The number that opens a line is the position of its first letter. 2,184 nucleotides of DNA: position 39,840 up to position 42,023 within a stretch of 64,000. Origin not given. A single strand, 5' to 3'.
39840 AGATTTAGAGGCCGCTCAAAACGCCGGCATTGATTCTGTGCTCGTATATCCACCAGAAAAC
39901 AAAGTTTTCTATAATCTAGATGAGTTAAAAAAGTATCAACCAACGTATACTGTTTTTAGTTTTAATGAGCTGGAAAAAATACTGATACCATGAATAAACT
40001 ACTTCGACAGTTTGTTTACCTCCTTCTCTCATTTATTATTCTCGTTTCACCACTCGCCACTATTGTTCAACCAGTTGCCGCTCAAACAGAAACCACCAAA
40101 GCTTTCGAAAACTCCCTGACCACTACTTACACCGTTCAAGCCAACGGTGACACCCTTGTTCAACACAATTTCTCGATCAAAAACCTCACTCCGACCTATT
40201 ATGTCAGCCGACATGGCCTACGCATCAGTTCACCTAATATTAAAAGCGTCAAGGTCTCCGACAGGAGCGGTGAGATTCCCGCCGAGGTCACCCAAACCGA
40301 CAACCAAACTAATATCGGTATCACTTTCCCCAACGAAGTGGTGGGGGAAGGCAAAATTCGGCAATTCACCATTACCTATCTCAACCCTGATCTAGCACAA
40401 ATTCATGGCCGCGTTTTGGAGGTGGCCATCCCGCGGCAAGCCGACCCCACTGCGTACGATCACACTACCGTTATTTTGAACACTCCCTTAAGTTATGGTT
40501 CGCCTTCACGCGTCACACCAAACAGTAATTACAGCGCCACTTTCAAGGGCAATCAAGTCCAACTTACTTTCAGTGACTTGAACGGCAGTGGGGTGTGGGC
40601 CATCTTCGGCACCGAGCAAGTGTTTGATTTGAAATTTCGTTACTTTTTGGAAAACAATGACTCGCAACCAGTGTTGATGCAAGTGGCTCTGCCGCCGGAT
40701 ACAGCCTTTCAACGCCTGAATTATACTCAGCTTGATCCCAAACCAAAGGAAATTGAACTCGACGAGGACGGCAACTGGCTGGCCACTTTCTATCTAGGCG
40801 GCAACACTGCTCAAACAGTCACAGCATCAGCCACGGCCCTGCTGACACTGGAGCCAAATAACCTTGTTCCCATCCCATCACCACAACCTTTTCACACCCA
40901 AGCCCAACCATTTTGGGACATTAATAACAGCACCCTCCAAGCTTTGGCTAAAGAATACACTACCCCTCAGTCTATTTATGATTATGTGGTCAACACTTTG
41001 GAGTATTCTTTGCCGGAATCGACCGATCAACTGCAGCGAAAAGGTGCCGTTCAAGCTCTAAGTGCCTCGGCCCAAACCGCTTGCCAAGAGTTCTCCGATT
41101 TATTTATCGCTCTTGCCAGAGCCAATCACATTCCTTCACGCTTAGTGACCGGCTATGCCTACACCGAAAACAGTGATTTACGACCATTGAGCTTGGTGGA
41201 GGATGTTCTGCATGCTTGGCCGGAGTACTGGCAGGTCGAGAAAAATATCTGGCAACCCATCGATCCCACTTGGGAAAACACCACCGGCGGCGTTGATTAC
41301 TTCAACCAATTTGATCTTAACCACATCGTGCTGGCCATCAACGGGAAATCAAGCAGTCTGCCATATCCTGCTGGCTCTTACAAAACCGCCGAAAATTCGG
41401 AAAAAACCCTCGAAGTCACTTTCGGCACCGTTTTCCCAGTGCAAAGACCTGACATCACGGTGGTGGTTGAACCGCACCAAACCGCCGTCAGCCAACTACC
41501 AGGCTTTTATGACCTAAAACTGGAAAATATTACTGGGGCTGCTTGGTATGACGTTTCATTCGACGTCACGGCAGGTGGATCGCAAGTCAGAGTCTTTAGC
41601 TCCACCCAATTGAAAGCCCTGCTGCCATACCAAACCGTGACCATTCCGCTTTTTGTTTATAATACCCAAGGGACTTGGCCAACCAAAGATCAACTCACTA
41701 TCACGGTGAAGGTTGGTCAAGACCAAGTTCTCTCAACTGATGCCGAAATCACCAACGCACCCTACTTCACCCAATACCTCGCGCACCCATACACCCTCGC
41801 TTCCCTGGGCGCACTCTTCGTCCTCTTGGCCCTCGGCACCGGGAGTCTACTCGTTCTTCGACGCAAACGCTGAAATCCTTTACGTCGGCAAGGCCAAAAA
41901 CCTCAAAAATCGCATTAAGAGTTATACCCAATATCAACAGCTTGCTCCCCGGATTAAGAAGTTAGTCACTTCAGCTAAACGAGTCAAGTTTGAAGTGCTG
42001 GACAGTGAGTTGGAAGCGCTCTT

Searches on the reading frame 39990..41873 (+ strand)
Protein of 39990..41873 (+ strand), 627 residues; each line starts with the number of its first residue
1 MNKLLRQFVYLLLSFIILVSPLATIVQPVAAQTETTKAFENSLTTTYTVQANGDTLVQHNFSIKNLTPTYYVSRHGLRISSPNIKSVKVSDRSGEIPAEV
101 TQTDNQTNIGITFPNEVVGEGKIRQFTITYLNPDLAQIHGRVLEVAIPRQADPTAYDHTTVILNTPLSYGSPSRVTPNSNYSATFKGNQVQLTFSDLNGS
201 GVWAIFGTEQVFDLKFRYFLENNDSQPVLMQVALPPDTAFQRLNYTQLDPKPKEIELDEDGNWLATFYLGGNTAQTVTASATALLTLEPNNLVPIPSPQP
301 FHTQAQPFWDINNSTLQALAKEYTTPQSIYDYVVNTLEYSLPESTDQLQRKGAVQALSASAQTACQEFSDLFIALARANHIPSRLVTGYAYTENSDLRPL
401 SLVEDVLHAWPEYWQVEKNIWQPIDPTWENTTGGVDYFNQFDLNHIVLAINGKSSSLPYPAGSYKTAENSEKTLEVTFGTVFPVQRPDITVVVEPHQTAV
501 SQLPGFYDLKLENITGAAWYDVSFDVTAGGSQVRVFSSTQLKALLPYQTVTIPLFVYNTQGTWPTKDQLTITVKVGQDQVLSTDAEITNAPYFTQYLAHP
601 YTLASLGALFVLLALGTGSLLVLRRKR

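Call 79: search_protein_families(library=pfam, proteins=[window:39990-41873:+], max_evalue=0.0001)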
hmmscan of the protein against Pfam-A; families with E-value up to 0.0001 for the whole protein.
window:39990-41873:+ (627 aa): 1 family
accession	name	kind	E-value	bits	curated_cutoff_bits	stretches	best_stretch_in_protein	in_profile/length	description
PF01841.26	Transglut_core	-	3.6e-18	66.3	23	1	316-426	8-108/108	Transglutaminase-like superfamily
